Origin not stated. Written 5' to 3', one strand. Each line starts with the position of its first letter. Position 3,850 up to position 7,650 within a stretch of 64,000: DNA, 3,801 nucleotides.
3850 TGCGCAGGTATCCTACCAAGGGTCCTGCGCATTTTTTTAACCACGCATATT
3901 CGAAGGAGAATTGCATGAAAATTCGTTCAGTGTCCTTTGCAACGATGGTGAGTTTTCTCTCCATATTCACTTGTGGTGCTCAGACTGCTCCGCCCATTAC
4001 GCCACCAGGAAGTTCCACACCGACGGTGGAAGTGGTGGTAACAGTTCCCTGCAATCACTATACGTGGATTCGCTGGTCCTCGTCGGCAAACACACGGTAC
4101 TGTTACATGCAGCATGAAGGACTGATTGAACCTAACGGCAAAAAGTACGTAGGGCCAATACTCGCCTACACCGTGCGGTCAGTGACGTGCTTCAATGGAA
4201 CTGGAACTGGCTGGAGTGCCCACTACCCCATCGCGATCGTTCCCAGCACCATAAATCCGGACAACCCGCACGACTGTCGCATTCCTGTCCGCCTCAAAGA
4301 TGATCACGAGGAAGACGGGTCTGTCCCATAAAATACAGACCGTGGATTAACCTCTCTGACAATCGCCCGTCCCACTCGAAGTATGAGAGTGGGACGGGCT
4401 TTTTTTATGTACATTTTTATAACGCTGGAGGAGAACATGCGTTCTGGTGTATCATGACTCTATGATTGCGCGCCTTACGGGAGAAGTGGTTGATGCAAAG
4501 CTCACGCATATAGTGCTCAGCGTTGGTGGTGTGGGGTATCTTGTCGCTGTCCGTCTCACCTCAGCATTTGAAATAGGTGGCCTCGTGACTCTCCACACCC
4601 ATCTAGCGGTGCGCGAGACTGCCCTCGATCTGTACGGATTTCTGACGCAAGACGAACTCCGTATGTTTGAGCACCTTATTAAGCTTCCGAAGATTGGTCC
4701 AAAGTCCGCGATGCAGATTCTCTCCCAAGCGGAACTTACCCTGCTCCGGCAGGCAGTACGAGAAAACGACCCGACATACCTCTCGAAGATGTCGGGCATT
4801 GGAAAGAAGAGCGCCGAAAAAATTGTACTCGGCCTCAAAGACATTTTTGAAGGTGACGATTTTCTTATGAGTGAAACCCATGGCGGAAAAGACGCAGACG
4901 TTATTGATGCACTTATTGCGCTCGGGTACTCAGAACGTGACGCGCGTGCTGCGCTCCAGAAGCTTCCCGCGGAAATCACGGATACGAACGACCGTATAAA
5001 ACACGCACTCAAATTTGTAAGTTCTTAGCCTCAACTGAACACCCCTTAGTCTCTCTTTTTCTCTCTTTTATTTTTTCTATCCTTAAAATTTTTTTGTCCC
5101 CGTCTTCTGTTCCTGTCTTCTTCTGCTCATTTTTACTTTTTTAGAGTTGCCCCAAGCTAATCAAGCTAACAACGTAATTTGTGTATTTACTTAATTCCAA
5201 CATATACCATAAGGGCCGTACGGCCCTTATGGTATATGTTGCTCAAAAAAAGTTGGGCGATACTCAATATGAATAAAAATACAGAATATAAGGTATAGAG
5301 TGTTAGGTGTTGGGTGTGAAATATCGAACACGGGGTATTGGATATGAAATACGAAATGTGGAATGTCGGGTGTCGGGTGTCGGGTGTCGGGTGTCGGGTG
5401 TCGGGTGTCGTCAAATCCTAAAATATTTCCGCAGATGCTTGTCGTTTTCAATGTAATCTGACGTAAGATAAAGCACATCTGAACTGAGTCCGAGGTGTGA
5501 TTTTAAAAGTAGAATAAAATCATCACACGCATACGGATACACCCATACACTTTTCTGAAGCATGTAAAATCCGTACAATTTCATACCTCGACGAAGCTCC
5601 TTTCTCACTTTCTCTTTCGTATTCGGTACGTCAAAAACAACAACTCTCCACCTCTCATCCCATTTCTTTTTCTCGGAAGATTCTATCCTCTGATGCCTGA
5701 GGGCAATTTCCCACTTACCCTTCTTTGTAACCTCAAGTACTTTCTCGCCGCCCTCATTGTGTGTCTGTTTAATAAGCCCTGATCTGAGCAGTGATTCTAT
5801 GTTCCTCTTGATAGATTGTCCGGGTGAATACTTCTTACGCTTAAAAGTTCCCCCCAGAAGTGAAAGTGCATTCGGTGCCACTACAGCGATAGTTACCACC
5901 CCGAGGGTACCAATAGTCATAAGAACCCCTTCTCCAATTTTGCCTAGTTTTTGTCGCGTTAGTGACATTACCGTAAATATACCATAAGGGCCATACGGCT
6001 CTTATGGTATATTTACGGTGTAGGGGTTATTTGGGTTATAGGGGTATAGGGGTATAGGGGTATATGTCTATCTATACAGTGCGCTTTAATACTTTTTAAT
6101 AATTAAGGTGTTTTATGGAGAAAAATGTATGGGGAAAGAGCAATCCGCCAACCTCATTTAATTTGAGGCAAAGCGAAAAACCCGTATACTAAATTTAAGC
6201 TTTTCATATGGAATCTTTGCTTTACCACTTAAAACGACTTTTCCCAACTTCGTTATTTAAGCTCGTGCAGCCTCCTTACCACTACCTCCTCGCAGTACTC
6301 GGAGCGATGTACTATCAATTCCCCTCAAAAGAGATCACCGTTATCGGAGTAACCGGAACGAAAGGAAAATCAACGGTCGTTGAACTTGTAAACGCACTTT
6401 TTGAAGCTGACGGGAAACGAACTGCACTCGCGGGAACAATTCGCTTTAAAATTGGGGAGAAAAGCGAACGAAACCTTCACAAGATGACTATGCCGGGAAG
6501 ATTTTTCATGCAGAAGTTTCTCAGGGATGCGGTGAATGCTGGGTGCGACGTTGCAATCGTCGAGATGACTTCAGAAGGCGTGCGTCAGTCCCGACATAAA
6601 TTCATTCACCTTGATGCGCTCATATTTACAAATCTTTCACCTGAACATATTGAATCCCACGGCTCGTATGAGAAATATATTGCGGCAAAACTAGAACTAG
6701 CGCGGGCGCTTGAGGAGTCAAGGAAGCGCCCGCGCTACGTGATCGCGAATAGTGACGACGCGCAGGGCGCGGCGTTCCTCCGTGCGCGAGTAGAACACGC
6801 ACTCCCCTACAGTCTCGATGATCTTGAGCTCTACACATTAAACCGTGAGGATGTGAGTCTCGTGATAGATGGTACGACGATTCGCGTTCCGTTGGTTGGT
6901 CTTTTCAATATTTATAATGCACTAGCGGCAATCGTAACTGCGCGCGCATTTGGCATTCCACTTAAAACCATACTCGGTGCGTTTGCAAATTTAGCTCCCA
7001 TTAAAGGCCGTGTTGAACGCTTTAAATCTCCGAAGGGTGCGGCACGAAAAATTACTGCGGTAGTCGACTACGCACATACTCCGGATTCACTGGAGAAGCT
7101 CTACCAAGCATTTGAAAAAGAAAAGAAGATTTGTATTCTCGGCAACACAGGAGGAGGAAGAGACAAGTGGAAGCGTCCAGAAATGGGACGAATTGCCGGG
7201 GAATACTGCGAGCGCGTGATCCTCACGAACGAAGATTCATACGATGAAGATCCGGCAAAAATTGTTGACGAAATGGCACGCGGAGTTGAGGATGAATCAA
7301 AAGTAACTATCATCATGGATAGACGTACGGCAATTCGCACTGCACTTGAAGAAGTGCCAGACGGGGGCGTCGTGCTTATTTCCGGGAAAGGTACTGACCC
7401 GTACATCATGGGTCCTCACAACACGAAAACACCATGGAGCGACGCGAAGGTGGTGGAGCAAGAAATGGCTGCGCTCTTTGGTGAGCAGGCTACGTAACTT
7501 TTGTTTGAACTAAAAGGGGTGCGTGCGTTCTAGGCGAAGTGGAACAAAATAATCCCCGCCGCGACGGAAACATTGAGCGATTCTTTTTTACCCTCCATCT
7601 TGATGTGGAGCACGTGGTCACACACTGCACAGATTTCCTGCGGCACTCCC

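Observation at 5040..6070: Duplicated unit of palindrome plus G-rich tandem repeat bracketing a PaaX-like membrane protein gene, downstream of a long polypyrimidine tract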

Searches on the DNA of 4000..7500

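Call 8: search_rna_families(source=window, start=4000, end=7500, threshold=evalue, max_evalue=1)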
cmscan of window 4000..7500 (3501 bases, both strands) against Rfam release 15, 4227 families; matches with E-value up to 1: 3.
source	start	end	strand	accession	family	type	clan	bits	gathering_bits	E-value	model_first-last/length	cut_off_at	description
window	7215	7235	+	RF01111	SBWMV2_UPD-PKk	Cis-reg;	-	22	35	0.62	1-21/21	no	Pseudoknot of upstream pseudoknot domain (UPD) of the 3'UTR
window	5198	5241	-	RF04202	MIR5380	Gene; miRNA;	-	21.5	150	0.67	1-137/137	no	MIR5380 microRNA precursor family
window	6540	6590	+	RF01382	HIV-1_SL4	Cis-reg;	-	20.3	31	0.66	1-20/20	no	HIV-1 stem-loop 4 packaging signal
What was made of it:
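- There is no Rfam match (call 8).
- Tried and rejected: Only chance-level hits (call 8).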

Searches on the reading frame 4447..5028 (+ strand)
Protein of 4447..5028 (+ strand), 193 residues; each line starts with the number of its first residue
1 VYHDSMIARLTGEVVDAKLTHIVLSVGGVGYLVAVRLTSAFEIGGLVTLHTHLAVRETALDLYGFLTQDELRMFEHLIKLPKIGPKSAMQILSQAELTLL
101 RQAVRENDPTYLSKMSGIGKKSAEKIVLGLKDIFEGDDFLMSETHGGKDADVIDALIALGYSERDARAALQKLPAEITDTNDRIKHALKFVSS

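Call 6: search_protein_families(library=pfam, proteins=[window:4447-5028:+], max_evalue=0.1)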
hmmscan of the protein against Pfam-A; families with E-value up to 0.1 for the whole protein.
window:4447-5028:+ (193 aa): 10 families
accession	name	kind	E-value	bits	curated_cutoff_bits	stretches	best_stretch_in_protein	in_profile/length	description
PF01330.27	RuvA_N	-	1.9e-16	60.3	23.6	1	6-64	1-61/61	RuvA N terminal domain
PF14520.12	HHH_5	-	1.1e-14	55.1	27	1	74-132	1-57/57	Helix-hairpin-helix domain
PF07499.19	RuvA_C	-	2.9e-09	37.7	24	1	150-190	4-45/47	RuvA, C-terminal domain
PF21176.3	RecR_HhH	-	2.2e-06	27.8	27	0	112-128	8-24/45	RecR, helix-hairpin-helix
PF00633.29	HHH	-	0.0039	17.4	24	0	112-127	13-28/30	Helix-hairpin-helix motif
PF12836.13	HHH_3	-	0.0089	16.5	27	0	111-127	15-31/65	Helix-hairpin-helix motif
PF14716.13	HHH_8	-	0.028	15.2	30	0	109-127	47-65/73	Helix-hairpin-helix domain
PF11798.14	IMS_HHH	-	0.033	14.8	24.4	0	109-125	10-26/32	IMS family HHH motif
PF18039.7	UBA_6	-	0.036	14.5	23.5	1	159-181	11-32/42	UBA-like domain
PF00627.37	UBA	-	0.063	13.6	22.4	0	149-171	2-24/37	UBA/TS-N domain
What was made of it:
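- On PaaX family repressor (TIGR02277; Pfam PaaX N + PaaX_M + PaaX_C): The neighbours are ruvA and murE (call 6).
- On CRISPR Cas2: The flanking genes are ruvA and murE (call 6).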
